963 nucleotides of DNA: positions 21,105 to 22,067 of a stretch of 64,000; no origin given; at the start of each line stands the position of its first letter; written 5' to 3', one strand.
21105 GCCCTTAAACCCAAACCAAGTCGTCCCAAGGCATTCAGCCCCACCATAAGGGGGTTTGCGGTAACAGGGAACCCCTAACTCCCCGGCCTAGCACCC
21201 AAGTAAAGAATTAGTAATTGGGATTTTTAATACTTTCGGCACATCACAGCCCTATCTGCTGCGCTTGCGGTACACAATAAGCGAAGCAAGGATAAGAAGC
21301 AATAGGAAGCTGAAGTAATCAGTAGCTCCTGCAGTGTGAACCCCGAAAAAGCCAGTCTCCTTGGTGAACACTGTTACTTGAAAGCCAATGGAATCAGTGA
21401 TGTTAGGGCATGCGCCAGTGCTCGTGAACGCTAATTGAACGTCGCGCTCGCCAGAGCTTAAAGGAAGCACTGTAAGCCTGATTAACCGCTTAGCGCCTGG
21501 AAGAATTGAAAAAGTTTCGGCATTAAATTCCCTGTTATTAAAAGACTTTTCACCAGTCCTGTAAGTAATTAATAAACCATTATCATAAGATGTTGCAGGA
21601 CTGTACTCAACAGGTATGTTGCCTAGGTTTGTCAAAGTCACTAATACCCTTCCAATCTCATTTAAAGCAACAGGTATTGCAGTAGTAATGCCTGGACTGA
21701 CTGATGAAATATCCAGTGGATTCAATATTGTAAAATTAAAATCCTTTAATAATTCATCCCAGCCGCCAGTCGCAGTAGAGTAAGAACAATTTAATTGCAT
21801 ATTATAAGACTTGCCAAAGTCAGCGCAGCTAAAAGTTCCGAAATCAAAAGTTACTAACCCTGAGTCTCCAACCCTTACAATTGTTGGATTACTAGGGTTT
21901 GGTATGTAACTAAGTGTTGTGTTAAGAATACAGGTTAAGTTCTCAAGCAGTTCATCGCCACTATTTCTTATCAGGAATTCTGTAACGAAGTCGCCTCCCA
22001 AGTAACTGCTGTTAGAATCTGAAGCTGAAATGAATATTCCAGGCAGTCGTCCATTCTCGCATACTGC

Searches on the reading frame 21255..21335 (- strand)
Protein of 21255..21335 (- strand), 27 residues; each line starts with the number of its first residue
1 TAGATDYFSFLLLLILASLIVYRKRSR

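Call 7: search_protein_families(library=ncbifam, proteins=[window:21255-21335:-], max_evalue=10)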
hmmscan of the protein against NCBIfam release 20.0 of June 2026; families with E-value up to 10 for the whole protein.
seq(27 aa): 2 families
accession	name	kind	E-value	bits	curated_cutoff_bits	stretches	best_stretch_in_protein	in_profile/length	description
TIGR03501.1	GlyGly_CTERM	domain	0.0065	17.2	15.5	1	8-25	5-22/22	GlyGly-CTERM sorting domain-containing protein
NF045529.2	Heimdall-CTERM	domain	0.099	13.1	24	1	10-25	8-24/26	Heimdall-CTERM domain-containing surface protein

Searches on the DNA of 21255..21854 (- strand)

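Call 78: search_rna_families(sources=[L076, L079, L001, L077], threshold=gathering)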
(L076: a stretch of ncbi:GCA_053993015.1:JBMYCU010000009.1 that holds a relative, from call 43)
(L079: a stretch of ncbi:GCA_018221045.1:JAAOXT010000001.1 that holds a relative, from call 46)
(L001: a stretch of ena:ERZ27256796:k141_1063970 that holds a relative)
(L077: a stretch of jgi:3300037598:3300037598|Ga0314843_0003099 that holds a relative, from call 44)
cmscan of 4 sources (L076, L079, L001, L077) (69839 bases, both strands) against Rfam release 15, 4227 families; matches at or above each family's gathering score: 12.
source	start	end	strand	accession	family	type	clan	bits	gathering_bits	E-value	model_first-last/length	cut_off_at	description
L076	12520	12792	+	RF01857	Archaea_SRP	Gene;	CL00003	148.1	96.5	5e-34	1-317/317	no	Archaeal signal recognition particle RNA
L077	3994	4279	+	RF01857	Archaea_SRP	Gene;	CL00003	142.4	96.5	1.6e-32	1-317/317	no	Archaeal signal recognition particle RNA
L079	12099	12377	+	RF01857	Archaea_SRP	Gene;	CL00003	133.1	96.5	4.3e-30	1-317/317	no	Archaeal signal recognition particle RNA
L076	1522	1596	-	RF00005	tRNA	Gene; tRNA;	CL00001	75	29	1.5e-14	1-71/71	no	tRNA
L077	4682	4753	+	RF00005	tRNA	Gene; tRNA;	CL00001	72.4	29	7.5e-14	1-71/71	no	tRNA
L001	6586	6659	-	RF00005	tRNA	Gene; tRNA;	CL00001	69.6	29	4.4e-13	1-71/71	no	tRNA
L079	2666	2739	+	RF00005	tRNA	Gene; tRNA;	CL00001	68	29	1.2e-12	1-71/71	no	tRNA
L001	5943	6013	+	RF00005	tRNA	Gene; tRNA;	CL00001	66.4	29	3.4e-12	1-71/71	no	tRNA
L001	7028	7099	-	RF00005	tRNA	Gene; tRNA;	CL00001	65.5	29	6e-12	1-71/71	no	tRNA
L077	5151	5234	+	RF00005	tRNA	Gene; tRNA;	CL00001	62.4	29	4.3e-11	1-71/71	no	tRNA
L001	3955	4037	+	RF00005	tRNA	Gene; tRNA;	CL00001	61.3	29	8.6e-11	1-71/71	no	tRNA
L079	17848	17931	+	RF00005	tRNA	Gene; tRNA;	CL00001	58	29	6.7e-10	1-71/71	no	tRNA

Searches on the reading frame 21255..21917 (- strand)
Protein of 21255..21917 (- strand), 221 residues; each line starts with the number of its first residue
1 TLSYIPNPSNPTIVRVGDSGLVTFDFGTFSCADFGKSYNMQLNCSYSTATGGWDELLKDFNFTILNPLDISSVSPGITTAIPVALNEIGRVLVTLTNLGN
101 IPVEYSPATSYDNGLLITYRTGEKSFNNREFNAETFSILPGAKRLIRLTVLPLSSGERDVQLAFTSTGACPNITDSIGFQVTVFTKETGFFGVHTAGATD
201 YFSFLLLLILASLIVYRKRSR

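Call 40: search_protein_representatives(protein=window:21255-21854:-)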
Query: 200 residues. Proteins with E-value up to 0.001 (for the whole library): 21; up to 1e-10: 10; up to 1e-30: 6. The best 21 are listed.
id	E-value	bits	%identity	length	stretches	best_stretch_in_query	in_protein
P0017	1.6e-125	432.1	100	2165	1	1-200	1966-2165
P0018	7.0e-42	159.3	39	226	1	3-197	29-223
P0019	5.5e-36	140.1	36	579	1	3-198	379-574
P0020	9.4e-35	136.1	36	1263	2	2-196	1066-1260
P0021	8.2e-32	126.5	35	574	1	2-198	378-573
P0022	2.8e-31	124.7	38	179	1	30-197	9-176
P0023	1.2e-29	119.5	36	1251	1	3-197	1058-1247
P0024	3.4e-23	98.4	33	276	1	2-196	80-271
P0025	2.2e-21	92.5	29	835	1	3-198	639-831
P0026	7.1e-13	64.7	26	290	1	3-198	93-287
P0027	4.0e-10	55.7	29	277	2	3-195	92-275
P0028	2.2e-09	53.3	28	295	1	6-197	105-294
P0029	8.3e-09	51.4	23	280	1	2-196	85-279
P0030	1.8e-07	47.1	23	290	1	9-193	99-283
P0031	2.9e-07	46.4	23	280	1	9-198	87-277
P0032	4.7e-07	45.7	27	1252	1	5-194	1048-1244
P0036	1.5e-04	37.5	27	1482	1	8-195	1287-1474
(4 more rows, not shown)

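Call 43: find_encoding_contigs(protein=P0025, flank=10000, max_places=3)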
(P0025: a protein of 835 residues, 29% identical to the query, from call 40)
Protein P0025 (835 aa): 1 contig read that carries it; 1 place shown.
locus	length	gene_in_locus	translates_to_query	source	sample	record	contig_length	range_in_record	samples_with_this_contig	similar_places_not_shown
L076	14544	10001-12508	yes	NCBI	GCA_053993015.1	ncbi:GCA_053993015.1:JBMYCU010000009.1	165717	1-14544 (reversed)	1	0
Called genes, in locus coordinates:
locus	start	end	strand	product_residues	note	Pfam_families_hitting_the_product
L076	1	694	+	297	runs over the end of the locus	-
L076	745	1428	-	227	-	-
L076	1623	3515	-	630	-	PF00133:tRNA-synt_1, PF09334:tRNA-synt_1g, PF19303:Anticodon_3 (weak), PF01588:tRNA_bind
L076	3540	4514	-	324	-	PF00149:Metallophos, PF12850:Metallophos_2 (faint)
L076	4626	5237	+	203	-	PF00227:Proteasome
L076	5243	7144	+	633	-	PF17214:KH_TffA, PF07650:KH_2 (weak), PF00753:Lactamase_B, PF16661:Lactamase_B_6, PF23023:Anti-Pycsar_Apyc1, PF12706:Lactamase_B_2, PF10996:Beta-Casp, PF07521:RMMBL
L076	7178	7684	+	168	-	-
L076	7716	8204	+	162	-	-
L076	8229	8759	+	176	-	-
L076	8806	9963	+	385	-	PF01751:Toprim (weak), PF13155:Toprim_2, PF13662:Toprim_4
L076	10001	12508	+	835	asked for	PF01839:FG-GAP (faint), PF13517:FG-GAP_3, PF00927:Transglut_C (weak)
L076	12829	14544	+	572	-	?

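Call 44: find_encoding_contigs(protein=P0032, flank=10000, max_places=2)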
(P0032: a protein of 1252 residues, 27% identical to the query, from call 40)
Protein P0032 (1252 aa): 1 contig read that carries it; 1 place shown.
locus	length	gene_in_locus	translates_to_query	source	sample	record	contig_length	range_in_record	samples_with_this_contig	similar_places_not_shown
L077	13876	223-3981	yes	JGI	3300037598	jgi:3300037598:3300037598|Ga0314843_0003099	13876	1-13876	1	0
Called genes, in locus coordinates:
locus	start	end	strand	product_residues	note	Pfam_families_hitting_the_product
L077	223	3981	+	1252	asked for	PF05048:NosD, PF13229:Beta_helix (weak), PF05048:NosD, PF13229:Beta_helix (weak)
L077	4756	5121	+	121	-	-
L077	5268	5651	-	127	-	-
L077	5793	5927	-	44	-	-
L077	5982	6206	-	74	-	PF02597:ThiS, PF21965:SAMP2 (weak)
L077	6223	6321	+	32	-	-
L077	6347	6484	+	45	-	-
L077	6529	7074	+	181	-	-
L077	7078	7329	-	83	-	-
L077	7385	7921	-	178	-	PF00293:NUDIX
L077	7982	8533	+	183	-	PF01966:HD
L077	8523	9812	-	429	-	PF01964:ThiC_Rad_SAM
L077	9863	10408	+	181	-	PF01661:Macro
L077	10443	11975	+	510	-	PF00270:DEAD, PF04851:ResIII, PF18766:SWI2_SNF2 (weak), PF21210:RNA_helicase_helical, PF00271:Helicase_C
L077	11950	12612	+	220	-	PF02732:ERCC4, PF00633:HHH (faint), PF12826:HHH_2, PF14520:HHH_5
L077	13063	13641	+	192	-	PF09721:Exosortase_EpsH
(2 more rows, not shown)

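Call 45: find_encoding_contigs(protein=P0036, flank=10000, max_places=2)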
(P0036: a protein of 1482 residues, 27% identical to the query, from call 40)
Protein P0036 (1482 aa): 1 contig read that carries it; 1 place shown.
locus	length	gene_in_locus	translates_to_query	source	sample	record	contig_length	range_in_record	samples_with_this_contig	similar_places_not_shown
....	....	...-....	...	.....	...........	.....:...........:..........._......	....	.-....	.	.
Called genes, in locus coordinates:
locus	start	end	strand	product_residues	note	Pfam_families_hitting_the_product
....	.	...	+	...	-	?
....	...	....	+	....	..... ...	-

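Call 46: find_encoding_contigs(protein=P0028, flank=10000, max_places=2)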
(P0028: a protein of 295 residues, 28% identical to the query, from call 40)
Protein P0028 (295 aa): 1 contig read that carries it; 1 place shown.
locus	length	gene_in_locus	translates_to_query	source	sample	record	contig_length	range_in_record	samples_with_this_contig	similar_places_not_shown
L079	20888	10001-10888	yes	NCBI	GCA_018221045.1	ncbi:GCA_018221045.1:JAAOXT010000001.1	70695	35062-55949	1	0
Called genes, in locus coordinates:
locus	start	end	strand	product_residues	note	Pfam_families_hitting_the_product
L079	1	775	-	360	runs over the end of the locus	PF03463:eRF1_1, PF18854:baeRF_family10, PF03464:eRF1_2, PF18859:acVLRF1, PF03465:eRF1_3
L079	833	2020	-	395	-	PF01941:AdoMet_Synthase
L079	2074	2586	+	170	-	PF12844:HTH_19 (weak), PF13560:HTH_31, PF01381:HTH_3, PF00571:CBS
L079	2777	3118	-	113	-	PF01588:tRNA_bind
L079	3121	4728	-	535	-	PF00133:tRNA-synt_1, PF01406:tRNA-synt_1e (weak), PF01921:tRNA-synt_1f (faint), PF09334:tRNA-synt_1g, PF01406:tRNA-synt_1e, PF19303:Anticodon_3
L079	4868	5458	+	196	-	PF00227:Proteasome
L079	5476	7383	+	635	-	PF17214:KH_TffA, PF00753:Lactamase_B, PF16661:Lactamase_B_6, PF23023:Anti-Pycsar_Apyc1, PF12706:Lactamase_B_2, PF10996:Beta-Casp, PF07521:RMMBL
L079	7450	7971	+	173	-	PF00571:CBS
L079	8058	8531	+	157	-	-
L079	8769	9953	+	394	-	PF01751:Toprim (faint), PF13662:Toprim_4 (weak), PF13155:Toprim_2 (weak)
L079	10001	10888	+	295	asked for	-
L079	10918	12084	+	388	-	-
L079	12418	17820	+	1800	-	-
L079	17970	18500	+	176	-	-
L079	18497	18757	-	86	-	PF04010:DUF357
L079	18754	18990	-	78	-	PF04434:SWIM (weak)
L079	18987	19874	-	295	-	PF22082:TtuA_LIM_N (weak), PF01171:ATP_bind_3, PF01507:PAPS_reduct (weak), PF03054:tRNA_Me_trans (weak), PF16503:zn-ribbon_14 (weak)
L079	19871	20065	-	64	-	-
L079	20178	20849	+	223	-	PF05552:MS_channel_1st_1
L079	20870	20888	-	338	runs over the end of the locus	PF00752:XPG_N, PF00867:XPG_I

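Call 49: search_protein_families(library=pfam, proteins=[window:21255-21917:-, P0028, P0026, P0024], max_evalue=1)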
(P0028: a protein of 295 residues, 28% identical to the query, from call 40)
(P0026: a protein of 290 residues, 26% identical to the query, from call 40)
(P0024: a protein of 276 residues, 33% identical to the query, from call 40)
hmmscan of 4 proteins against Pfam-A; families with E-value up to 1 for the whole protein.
window:21255-21917:- (221 aa): 0 families

P0028 (295 aa): 1 family
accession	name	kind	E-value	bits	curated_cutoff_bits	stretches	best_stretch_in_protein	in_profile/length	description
PF22544.2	HYDIN_VesB_CFA65-like_Ig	-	0.00092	19.8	25.5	1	37-122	5-88/100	HYDIN/CFA65/VesB-like, Ig-like domain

P0026 (290 aa): 0 families

P0024 (276 aa): 1 family
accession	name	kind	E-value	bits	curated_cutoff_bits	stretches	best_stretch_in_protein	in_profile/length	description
PF22073.2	Cep192_D4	-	0.31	11.7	35.5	0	145-236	22-105/112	Cep192 domain 4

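Call 74: find_encoding_contigs(protein=P0026, flank=10000, max_places=3)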
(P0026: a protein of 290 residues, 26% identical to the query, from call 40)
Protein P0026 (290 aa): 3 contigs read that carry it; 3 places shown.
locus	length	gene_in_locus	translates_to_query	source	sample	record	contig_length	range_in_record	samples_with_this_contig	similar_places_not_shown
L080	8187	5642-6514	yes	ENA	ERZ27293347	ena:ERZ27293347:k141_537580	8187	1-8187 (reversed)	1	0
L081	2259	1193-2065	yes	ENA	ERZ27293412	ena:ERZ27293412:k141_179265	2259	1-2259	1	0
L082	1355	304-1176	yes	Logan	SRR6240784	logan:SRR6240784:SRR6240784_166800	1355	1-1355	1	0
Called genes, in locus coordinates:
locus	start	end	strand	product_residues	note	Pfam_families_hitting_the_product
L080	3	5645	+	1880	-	?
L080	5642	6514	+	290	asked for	-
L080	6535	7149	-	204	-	PF01909:NTP_transf_2, PF18765:Polbeta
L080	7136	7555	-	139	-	-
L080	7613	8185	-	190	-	?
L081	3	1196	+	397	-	?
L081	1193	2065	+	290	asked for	-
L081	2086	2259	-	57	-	?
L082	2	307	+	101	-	?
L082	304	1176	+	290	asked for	-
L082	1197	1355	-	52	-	?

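Call 87: predict_structure(alignment_id=A4)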
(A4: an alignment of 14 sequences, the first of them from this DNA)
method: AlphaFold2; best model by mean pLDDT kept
length: 205 residues; sequences in the alignment: 14
mean_pLDDT: 86.7   pTM: 0.67
mean pLDDT of the five models: 86.7, 85.7, 85.5, 85.4, 84.5
residues with pLDDT >= 90: 111; 70-90: 73; 50-70: 12; < 50: 9
segments of 3 or more residues with pLDDT < 50: 176-183
pLDDT, mean of each block of 10 residues (from residue 1): 68 84 86 87 88 92 85 96 93 94 94 96 96 95 95 87 90 50 67 95 84
secondary structure, 60 per line:
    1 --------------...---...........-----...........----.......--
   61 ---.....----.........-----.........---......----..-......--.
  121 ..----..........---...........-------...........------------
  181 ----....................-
elements in order: E21-31 E37-47 E52-58 E64-68 E73-81 E87-95 E99-104 H112-117 E120-122 E127-136 E140-150 E158-168 H185-204

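Call 89: fold_search(model_id=the predicted structure, library=pdb)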
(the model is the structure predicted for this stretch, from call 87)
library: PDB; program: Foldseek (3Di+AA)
matches with E <= 10: 1881; with E <= 0.001: 152
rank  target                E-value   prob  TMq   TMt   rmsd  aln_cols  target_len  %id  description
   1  3hrz_B                5.4e-08  1.00  0.45  0.40  13.0       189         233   14  Cobra Venom Factor (CVF) in complex with human factor B (released 2009-07-07)
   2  2a74_E                2.1e-07  1.00  0.43  0.48  11.4       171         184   14  Human Complement Component C3c (released 2005-09-27)
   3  3frp_G                2.4e-07  1.00  0.44  0.42  13.7       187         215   14  Crystal Structure of Cobra Venom Factor, a Co-factor for C3- and C5 convertase CVFBb (released 2009-04-28)
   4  5jpm_B                2.7e-07  1.00  0.44  0.14   9.3       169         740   10  Structure of the complex of human complement C4 with MASP-2 rebuilt using iMDFF (released 2016-08-10)
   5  3l3o_B                2.7e-07  1.00  0.43  0.47  11.3       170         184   14  Staphylococcal Complement Inhibitor (SCIN) in complex with Human Complement Component C3c (released 2010-08-04)
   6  2a74_B                3.0e-07  1.00  0.40  0.44  11.9       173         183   14  Human Complement Component C3c (released 2005-09-27)
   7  2qki_E                4.3e-07  1.00  0.44  0.47  11.4       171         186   14  Human C3c in complex with the inhibitor compstatin (released 2007-08-14)
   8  8cem_A                8.2e-07  1.00  0.46  0.11  10.3       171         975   14  Structure of bovine native C3, re-refinement (released 2023-04-05)
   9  9u61_D                8.2e-07  1.00  0.45  0.11   9.9       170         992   14  CP/MBL pathways C3 convertase C4b2a and C3 complex (released 2026-01-14)
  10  5hcc_A                1.0e-06  1.00  0.44  0.11   9.4       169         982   12  Ternary complex of human Complement C5 with Ornithodoros moubata OmCI and Dermacentor andersoni RaCI3. (released 2016-03-30)
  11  8enu_H                1.5e-06  1.00  0.43  0.11  11.1       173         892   13  Structure of the C3bB proconvertase in complex with lufaxin (released 2023-08-09)
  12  8ayh_A                1.8e-06  1.00  0.42  0.12  10.4       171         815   13  Structure of Complement C5 in Complex with small molecule inhibitor and CVF (released 2022-12-21)
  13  8uin_B                1.9e-06  1.00  0.42  0.11  11.0       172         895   14  Structure of the C3bBb-albicin complex (released 2024-05-08)
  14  5fob_B                2.1e-06  1.00  0.43  0.11  11.6       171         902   15  Crystal Structure of Human Complement C3b in complex with Smallpox Inhibitor of Complement (SPICE) (released 2016-04-06)
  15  9u62_D                2.2e-06  1.00  0.45  0.11   9.8       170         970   14  AP pathways C3 convertase C3bBbP and C3 complex (released 2026-01-14)
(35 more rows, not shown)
